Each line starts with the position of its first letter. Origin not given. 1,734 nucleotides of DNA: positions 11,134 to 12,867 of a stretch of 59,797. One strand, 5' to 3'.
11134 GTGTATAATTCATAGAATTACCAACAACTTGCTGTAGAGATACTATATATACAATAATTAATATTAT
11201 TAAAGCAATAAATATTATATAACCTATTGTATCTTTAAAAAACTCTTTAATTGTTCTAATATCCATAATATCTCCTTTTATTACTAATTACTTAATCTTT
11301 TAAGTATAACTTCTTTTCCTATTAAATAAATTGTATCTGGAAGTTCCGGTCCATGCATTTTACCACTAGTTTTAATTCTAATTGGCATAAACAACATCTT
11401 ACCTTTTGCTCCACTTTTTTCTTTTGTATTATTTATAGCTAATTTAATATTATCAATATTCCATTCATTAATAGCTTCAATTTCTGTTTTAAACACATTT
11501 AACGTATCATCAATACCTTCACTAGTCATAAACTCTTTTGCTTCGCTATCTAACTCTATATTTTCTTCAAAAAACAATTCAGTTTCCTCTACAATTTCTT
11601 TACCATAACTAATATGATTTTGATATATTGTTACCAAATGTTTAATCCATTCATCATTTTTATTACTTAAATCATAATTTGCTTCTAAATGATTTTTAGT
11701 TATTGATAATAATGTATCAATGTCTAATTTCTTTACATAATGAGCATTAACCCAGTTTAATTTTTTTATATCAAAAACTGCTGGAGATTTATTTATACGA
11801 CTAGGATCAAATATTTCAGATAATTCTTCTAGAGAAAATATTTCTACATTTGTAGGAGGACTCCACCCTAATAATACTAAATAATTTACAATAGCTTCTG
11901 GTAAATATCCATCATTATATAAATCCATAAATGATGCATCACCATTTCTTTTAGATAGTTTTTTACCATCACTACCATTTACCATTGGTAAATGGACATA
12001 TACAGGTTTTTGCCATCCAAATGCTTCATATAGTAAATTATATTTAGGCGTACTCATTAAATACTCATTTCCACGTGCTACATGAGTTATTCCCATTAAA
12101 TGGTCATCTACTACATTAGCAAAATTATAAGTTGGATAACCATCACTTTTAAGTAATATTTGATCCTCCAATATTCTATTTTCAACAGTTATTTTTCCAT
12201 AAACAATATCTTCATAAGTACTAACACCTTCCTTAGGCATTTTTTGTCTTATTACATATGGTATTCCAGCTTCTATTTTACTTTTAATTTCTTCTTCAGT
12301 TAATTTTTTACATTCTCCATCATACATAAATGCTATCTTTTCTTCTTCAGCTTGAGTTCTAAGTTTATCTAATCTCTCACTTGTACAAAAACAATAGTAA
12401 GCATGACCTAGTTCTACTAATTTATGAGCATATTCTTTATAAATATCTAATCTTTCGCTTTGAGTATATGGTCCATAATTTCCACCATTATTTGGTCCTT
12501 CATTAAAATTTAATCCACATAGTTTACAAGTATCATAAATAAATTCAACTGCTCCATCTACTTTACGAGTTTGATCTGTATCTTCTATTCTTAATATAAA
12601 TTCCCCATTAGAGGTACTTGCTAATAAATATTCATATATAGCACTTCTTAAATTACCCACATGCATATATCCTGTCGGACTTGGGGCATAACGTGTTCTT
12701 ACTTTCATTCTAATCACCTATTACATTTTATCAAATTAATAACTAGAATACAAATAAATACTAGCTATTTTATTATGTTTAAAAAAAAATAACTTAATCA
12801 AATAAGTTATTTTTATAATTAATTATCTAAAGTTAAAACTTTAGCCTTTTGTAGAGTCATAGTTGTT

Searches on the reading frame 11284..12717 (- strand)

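Call 64: search_protein_families(library=pfam, proteins=[window:11284-12717:-], max_evalue=0.00001)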
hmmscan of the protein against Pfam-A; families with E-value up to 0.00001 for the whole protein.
window:11284-12717:- (477 aa): 2 families
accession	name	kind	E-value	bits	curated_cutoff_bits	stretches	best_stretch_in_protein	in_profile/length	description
PF00749.27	tRNA-synt_1c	-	2.2e-106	355.8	23.4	1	5-322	1-314/314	tRNA synthetases class I (E and Q), catalytic domain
PF19269.4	Anticodon_2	-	2e-24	87.1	23.6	1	351-476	10-138/141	Anticodon binding domain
